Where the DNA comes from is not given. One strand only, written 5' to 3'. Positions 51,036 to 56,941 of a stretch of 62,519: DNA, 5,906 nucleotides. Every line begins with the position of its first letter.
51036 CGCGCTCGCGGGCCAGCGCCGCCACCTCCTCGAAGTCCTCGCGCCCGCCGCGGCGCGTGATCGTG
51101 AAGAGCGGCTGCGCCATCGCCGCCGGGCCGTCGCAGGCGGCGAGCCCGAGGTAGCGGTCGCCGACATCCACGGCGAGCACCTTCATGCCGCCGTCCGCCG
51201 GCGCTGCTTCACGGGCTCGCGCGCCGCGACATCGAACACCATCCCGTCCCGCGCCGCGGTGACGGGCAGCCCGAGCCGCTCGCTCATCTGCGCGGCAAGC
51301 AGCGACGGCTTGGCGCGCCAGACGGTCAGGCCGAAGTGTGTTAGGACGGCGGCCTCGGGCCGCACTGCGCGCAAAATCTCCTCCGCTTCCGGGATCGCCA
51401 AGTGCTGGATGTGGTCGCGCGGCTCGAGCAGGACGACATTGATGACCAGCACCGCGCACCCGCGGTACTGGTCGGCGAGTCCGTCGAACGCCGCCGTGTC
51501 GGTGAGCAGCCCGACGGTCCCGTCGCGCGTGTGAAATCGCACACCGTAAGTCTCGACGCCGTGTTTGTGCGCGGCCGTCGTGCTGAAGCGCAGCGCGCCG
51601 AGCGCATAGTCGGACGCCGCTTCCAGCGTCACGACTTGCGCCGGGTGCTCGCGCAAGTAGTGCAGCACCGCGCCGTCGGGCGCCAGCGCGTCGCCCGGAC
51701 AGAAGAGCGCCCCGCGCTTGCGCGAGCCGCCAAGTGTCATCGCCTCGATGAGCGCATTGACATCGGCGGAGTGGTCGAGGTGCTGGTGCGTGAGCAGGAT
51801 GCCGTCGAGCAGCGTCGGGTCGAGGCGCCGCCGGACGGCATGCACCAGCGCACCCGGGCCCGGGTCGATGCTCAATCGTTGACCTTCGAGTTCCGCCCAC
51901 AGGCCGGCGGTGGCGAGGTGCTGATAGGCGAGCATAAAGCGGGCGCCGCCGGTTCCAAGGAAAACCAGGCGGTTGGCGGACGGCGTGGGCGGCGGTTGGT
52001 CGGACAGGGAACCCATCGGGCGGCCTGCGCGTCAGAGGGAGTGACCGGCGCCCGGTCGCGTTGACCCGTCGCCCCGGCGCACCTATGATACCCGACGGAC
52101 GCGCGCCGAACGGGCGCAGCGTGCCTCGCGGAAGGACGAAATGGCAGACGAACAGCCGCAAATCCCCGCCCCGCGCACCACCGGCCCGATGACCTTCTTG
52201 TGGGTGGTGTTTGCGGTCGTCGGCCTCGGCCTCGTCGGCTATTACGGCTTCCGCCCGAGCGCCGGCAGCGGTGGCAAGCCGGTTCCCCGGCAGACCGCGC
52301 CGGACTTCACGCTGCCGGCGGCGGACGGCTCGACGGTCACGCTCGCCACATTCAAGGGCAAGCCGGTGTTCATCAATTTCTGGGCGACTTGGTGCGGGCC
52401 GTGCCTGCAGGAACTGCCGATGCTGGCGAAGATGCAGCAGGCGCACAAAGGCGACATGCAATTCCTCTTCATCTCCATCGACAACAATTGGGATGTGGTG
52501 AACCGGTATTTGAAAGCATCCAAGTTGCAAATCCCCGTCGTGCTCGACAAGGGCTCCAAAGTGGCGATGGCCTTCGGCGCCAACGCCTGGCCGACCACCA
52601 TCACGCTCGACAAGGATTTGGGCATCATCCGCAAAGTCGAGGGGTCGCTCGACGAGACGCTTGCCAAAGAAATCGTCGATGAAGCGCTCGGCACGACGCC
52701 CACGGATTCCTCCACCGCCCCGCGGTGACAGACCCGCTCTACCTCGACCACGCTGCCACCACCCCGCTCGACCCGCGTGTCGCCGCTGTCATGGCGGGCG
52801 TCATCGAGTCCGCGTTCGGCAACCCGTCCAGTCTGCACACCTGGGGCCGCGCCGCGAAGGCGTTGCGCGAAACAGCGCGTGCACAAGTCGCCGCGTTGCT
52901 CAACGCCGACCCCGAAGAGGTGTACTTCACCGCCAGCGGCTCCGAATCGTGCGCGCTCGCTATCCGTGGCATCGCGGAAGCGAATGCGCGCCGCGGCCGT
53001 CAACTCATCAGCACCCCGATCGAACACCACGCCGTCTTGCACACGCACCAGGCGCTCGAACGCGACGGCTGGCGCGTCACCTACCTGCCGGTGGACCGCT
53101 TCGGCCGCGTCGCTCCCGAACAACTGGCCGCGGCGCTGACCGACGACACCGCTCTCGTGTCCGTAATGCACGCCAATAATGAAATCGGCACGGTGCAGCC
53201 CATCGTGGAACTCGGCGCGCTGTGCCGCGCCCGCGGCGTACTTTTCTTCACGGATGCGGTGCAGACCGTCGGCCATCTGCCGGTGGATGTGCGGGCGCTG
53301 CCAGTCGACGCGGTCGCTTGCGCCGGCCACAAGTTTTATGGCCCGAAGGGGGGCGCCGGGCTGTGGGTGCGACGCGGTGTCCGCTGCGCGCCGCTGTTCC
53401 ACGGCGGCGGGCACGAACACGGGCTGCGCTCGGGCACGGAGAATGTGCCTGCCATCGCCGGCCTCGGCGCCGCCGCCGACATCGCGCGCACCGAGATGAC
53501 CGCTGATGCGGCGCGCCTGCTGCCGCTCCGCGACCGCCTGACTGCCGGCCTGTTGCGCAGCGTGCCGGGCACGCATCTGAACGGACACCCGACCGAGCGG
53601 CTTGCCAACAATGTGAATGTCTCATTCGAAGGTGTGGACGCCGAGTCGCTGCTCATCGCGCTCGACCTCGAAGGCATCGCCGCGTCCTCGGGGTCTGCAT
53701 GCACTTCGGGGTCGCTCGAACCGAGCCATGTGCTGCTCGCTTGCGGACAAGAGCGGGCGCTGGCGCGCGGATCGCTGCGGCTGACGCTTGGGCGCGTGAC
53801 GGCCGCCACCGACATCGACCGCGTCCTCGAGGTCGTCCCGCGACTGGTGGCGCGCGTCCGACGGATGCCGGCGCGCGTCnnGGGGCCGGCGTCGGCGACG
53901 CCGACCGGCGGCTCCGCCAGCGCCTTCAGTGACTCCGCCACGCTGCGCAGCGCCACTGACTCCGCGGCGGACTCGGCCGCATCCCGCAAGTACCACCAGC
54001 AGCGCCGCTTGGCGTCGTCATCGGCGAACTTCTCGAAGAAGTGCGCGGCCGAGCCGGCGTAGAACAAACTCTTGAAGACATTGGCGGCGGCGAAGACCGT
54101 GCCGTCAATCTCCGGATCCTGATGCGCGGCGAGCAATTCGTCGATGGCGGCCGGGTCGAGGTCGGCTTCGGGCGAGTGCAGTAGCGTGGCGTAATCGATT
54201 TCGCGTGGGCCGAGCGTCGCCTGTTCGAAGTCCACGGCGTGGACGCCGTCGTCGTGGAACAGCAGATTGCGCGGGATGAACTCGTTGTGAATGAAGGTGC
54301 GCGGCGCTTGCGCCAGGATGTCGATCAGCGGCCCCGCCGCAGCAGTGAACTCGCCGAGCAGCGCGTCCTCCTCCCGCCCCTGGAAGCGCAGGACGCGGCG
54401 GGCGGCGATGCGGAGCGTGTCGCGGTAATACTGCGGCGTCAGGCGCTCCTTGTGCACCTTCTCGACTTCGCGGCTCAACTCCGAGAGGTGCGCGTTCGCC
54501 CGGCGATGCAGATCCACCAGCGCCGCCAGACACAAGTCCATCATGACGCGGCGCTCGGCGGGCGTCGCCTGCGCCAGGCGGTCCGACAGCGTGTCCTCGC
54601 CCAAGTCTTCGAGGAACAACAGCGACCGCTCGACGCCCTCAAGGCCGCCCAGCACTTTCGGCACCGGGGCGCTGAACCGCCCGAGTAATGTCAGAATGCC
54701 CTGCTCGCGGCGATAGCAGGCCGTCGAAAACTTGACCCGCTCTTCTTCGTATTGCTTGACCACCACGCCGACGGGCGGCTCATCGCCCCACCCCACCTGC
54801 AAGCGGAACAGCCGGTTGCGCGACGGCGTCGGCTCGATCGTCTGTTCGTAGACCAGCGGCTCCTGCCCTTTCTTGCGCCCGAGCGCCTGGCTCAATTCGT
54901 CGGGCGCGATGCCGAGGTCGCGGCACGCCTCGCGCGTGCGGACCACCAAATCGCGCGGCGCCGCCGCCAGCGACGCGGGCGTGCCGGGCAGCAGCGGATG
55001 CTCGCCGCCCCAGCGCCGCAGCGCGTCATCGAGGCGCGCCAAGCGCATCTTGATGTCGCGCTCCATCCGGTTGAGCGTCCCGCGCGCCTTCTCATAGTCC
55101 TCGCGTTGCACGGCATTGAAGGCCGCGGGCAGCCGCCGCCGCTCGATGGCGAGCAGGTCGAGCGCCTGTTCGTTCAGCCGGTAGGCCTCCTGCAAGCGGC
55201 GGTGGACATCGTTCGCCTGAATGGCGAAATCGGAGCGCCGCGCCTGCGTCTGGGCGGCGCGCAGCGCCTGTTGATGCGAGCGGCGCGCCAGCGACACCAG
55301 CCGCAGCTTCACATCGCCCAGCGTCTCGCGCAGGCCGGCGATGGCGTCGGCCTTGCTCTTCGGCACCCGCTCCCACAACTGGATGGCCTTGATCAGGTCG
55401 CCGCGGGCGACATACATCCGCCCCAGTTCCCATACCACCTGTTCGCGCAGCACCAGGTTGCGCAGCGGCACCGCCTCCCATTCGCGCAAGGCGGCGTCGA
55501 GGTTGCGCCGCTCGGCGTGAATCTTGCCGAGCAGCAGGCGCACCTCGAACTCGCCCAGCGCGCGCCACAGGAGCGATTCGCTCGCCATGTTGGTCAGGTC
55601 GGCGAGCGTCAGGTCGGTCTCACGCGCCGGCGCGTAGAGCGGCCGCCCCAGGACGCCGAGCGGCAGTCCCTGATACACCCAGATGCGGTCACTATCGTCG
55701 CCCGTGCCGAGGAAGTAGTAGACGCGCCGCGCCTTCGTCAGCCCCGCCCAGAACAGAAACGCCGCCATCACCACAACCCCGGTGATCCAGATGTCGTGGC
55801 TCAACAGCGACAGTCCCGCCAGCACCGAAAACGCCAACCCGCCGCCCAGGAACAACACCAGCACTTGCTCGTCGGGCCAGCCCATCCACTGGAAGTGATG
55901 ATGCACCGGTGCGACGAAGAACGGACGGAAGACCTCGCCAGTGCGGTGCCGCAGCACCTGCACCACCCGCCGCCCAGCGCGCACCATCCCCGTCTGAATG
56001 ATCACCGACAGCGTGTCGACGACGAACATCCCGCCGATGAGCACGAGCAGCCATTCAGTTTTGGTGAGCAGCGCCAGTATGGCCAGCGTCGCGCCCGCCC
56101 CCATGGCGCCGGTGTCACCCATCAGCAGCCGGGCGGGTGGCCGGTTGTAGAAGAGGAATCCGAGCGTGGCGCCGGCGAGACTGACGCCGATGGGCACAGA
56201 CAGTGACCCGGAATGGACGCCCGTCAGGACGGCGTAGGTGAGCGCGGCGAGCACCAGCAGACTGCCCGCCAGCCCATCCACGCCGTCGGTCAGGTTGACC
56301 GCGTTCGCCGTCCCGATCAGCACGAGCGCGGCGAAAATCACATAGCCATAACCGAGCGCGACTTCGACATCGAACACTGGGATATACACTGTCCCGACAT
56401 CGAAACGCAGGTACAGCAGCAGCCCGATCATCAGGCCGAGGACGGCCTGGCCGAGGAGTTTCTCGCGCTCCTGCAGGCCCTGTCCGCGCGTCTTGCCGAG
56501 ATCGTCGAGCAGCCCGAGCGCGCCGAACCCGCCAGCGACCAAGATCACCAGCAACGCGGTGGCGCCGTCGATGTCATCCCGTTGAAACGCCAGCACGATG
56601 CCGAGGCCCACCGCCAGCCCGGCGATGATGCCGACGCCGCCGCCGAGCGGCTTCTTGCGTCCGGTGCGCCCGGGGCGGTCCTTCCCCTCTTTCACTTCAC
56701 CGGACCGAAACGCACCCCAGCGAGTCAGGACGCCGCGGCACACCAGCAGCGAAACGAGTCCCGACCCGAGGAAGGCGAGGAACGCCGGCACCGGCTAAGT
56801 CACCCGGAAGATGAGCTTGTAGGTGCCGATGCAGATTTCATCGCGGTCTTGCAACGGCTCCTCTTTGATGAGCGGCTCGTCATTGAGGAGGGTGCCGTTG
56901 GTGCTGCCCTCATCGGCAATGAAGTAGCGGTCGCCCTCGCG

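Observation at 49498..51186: YqgF/RuvX nuclease fused in frame to a CCA/A-adding tRNA nucleotidyltransferase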

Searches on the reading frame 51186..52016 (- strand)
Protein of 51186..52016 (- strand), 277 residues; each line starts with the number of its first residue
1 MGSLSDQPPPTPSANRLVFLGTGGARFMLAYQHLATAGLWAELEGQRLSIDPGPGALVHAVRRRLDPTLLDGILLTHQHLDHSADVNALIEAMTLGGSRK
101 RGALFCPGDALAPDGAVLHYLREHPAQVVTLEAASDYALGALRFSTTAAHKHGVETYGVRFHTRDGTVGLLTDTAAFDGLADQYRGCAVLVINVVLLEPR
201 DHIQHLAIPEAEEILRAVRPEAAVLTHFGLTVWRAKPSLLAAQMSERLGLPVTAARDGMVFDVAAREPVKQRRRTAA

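Call 28: search_protein_families(library=ncbifam, proteins=[window:51186-52016:-], max_evalue=0.001)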
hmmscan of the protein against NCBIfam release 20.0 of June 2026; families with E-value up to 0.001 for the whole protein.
window:51186-52016:- (277 aa): 9 families
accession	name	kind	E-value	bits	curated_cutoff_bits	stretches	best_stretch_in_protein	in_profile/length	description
TIGR02651.1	RNase_Z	equivalog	1.5e-12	47.2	292.95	1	17-165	2-151/302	ribonuclease Z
NF000801.0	PRK00055.1-3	equivalog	5.1e-11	42.2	252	1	17-164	4-155/307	ribonuclease Z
NF041851.1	cyc_nuc_deg_phdiest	equivalog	4.6e-10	39.3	400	1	39-263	23-253/253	cyclic nucleotide-degrading phosphodiesterase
NF038231.1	MBL_Geo_Pelo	equivalog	1.7e-07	31.1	360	1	41-235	39-230/250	GPMC system MBL fold metallohydrolase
NF041257.1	GntH_guanitoxin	equivalog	1.7e-07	30.4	333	1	16-99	14-97/374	guanitoxin biosynthesis MBL fold metallo-hydrolase GntH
NF002553.0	PRK02113.1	equivalog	1.7e-06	27.6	386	0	41-87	40-84/252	MBL fold metallo-hydrolase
NF000805.0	PRK00055.2-3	equivalog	5.4e-06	25.9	416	1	16-176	5-164/307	ribonuclease Z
TIGR03307.1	PhnP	equivalog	4.9e-05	22.8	272.25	1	42-232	43-225/249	phosphonate metabolism protein PhnP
TIGR03413.1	GSH_gloB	equivalog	0.00034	20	200.8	1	44-94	19-68/248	hydroxyacylglutathione hydrolase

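Call 29: search_protein_families(library=pfam, proteins=[window:51186-52016:-], max_evalue=0.001)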
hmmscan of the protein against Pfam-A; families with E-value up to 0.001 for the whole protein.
window:51186-52016:- (277 aa): 2 families
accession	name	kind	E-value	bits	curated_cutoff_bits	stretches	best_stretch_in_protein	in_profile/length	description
PF12706.13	Lactamase_B_2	-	3.8e-24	85.8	27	1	47-228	2-200/200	Beta-lactamase superfamily domain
PF00753.33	Lactamase_B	-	0.00034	21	22.7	1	50-92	20-66/196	Metallo-beta-lactamase superfamily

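Call 30: search_solved_structures(query=window:51186-52016:-, max_evalue=0.01, show_alignments=1)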
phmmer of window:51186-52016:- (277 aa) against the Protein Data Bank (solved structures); distinct sequences matched with E-value up to 0.01: 4.
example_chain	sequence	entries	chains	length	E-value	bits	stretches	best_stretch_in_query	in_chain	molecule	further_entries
3py5_A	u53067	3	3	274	1.4e-05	28.1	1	137-230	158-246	Beta-lactamase-like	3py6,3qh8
3md7_A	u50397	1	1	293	1.7e-05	27.8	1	137-230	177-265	Beta-lactamase-like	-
1zkp_A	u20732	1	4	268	2.3e-05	27.4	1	35-98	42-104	hypothetical protein BA1088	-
1y44_A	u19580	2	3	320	0.0074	19.1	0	17-172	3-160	Ribonuclease Z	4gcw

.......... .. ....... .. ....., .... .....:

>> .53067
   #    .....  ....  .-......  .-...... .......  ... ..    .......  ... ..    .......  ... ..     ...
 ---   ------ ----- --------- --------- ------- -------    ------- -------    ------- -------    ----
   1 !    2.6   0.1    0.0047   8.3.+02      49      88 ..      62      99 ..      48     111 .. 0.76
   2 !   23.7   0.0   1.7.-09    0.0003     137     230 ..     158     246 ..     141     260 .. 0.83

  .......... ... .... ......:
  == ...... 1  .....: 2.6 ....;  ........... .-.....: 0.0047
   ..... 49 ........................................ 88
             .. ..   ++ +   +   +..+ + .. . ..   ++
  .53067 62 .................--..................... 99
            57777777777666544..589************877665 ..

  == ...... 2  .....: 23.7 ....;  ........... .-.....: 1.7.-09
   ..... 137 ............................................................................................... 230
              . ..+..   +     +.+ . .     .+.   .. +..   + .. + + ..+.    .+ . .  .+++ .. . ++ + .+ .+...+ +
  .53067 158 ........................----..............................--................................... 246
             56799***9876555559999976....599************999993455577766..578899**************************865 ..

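Call 70: search_protein_families(library=padloc, proteins=[window:51186-52016:-], max_evalue=0.01)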
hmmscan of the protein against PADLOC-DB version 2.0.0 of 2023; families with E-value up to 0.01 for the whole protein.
window:51186-52016:- (277 aa): 0 families

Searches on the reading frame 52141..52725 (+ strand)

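Call 28: search_protein_families(library=ncbifam, proteins=[window:52141-52725:+], max_evalue=0.001)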
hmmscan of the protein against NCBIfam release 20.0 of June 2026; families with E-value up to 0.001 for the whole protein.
window:52141-52725:+ (195 aa): 15 families
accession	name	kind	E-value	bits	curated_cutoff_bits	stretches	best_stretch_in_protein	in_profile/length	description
NF002854.0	PRK03147.1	subfamily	9.4e-27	94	170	1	51-177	40-167/176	thiol-disulfide oxidoreductase ResA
NF041202.1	StoA_CxxC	exception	1.5e-16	60.7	210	1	52-171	32-153/163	endospore biogenesis thiol-disulfide oxidoreductase StoA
NF041054.1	WAxxUGC_long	equivalog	3.1e-16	59.6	300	1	40-173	72-205/354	ResA-like WAxxUGC motif-containing protein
NF047696.1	ThlDiSintTplARhiz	equivalog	7.5e-16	58.6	230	1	52-116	76-141/219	thiol:disulfide interchange protein TlpA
TIGR01068.1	thioredoxin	equivalog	3.7e-13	49.5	96.8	1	72-148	12-88/101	thioredoxin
TIGR00385.1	dsbE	subfamily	2.7e-11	43.4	123.15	1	63-176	52-164/173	DsbE family thiol:disulfide interchange protein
NF010625.0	PRK14018.1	equivalog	5.5e-11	41.6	522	1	59-181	42-171/521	bifunctional peptide-methionine (S)-S-oxide reductase MsrA/peptide-methionine (R)-S-oxide reductase MsrB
NF008229.0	PRK10996.1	equivalog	6.1e-10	39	125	1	72-147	51-125/141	thioredoxin TrxC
NF006960.0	PRK09437.1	equivalog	4.3e-08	33.2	140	1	51-147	8-105/156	thioredoxin-dependent thiol peroxidase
NF038285.1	deiodinase_rel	hypoth_equivalog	7.8e-07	28.9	250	1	47-112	176-243/347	deiodinase family protein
NF006898.0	PRK09381.1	equivalog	7.9e-07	29.4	138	1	76-125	24-73/109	thioredoxin TrxA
NF047697.1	ThioredTrxAClost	equivalog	7.8e-06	26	140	1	74-119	18-63/105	thioredoxin TrxA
NF011941.0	PRK15412.1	equivalog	2.3e-05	24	359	1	45-164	42-156/185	thiol:disulfide interchange protein DsbE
TIGR01126.1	pdi_dom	equivalog_domain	8.8e-05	22.7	107.2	0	72-107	13-48/105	protein disulfide-isomerase domain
NF045694.1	seleno_TsoB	exception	0.00058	18.1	805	1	66-114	467-516/572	rhodanese/DsbD fusion-like selenoprotein TsoB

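Call 29: search_protein_families(library=pfam, proteins=[window:52141-52725:+], max_evalue=0.001)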
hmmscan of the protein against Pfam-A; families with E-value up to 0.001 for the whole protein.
window:52141-52725:+ (195 aa): 7 families
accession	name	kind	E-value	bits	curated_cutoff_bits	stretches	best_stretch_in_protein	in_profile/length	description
PF08534.16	Redoxin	-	1.2e-25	90.4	26.6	1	51-175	4-140/148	Redoxin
PF00578.27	AhpC-TSA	-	2.2e-24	86.2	26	1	50-165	2-123/124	AhpC/TSA family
PF13905.12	Thioredoxin_8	-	6.1e-13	49.4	27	1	73-159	1-91/94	Thioredoxin-like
PF00085.26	Thioredoxin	-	7.9e-10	39.1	23.5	1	73-123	18-68/103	Thioredoxin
PF14595.12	Thioredoxin_9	-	6.6e-08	33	25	1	80-142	48-111/129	Thioredoxin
PF13098.12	Thioredoxin_2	-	1.7e-06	28.7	27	1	72-172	4-97/104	Thioredoxin-like domain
PF02630.20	SCO1-SenC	-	1.7e-06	28.4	22.8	1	54-121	2-73/134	SCO1/SenC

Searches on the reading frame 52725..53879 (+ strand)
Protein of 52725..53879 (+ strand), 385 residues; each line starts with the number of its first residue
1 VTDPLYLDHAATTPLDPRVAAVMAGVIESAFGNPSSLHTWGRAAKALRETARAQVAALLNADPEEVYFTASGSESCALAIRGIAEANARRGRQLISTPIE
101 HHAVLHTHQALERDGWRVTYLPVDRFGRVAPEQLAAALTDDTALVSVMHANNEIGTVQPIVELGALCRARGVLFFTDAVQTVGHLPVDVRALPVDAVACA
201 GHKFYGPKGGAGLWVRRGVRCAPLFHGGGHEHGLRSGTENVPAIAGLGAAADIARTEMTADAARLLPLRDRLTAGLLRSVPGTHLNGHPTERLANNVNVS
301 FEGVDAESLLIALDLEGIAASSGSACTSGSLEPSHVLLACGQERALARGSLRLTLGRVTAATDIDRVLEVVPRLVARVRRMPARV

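Call 28: search_protein_families(library=ncbifam, proteins=[window:52725-53879:+], max_evalue=0.001)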
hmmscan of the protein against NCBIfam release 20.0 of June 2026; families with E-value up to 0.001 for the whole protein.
window:52725-53879:+ (385 aa): 26 families (the best 25 are shown)
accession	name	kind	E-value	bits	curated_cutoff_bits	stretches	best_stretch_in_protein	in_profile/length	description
TIGR03402.1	FeS_nifS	equivalog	1.4e-148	494.7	530.75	1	6-381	2-376/379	cysteine desulfurase NifS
NF010611.0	PRK14012.1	equivalog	2.4e-121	405.5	548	1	2-381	4-385/406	IscS subfamily cysteine desulfurase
TIGR02006.1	IscS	equivalog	1e-119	400.2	643.2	1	1-381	1-381/402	IscS subfamily cysteine desulfurase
TIGR03235.1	DNA_S_dndA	equivalog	1.4e-108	363.3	480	1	6-354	1-352/353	cysteine desulfurase DndA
TIGR03403.1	nifS_epsilon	equivalog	5.1e-98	328.4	587.7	1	5-381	1-379/382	NifS family cysteine desulfurase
NF002806.0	PRK02948.1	subfamily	8.1e-97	324.6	304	1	5-378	2-375/381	IscS subfamily cysteine desulfurase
TIGR01977.1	am_tr_V_EF2568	hypoth_equivalog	7.2e-46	156.9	377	1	6-372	2-374/376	cysteine desulfurase family protein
TIGR01979.1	sufS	subfamily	6.4e-41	140.5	475.1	1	5-329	20-364/403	SufS family cysteine desulfurase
NF041166.1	f2_encap_cargo1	exception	8.9e-34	117.6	800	1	41-329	285-589/623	family 2A encapsulin nanocompartment cargo protein cysteine desulfurase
TIGR01976.1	am_tr_V_VC1184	hypoth_equivalog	4.7e-30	105.2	352.35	1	4-253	19-274/401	cysteine desulfurase-like protein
NF040779.1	Sec_lyase_SclA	exception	1.1e-28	100.2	525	1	6-231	2-229/378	selenocysteine lyase SclA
NF006791.0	PRK09295.1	equivalog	4.6e-28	98.4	661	1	35-229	56-253/406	cysteine desulfurase SufS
TIGR04343.1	egtE_PLP_lyase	equivalog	2.1e-21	76.2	400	1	44-228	52-230/370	ergothioneine biosynthesis PLP-dependent enzyme EgtE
NF008126.0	PRK10874.1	equivalog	3.8e-21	75.7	607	1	5-214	21-233/401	cysteine desulfurase CsdA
TIGR03392.1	FeS_syn_CsdA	equivalog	5.3e-19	68.7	493.6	1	5-229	18-246/398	cysteine desulfurase CsdA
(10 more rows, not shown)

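Call 29: search_protein_families(library=pfam, proteins=[window:52725-53879:+], max_evalue=0.001)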
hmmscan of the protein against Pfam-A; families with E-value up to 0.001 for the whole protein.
window:52725-53879:+ (385 aa): 2 families
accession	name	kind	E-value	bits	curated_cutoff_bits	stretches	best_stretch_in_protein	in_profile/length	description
PF00266.25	Aminotran_5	-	1.8e-76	258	21.5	1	6-367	2-371/371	Aminotransferase class-V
PF01212.27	Beta_elim_lyase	-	0.00066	19.5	27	0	61-178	45-169/288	Beta-eliminating lyase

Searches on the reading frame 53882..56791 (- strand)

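Call 39: search_protein_families(library=pfam, proteins=[window:53882-56791:-], max_evalue=0.00001)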
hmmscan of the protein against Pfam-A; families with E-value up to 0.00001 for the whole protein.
window:53882-56791:- (970 aa): 2 families
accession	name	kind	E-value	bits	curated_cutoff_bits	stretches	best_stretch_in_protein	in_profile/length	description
PF00953.26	Glycos_transf_4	-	9.7e-31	107.4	27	1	81-242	3-158/160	Glycosyl transferase family 4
PF01636.29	APH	-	5.7e-17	62.7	23.2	1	677-891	24-230/239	Phosphotransferase enzyme family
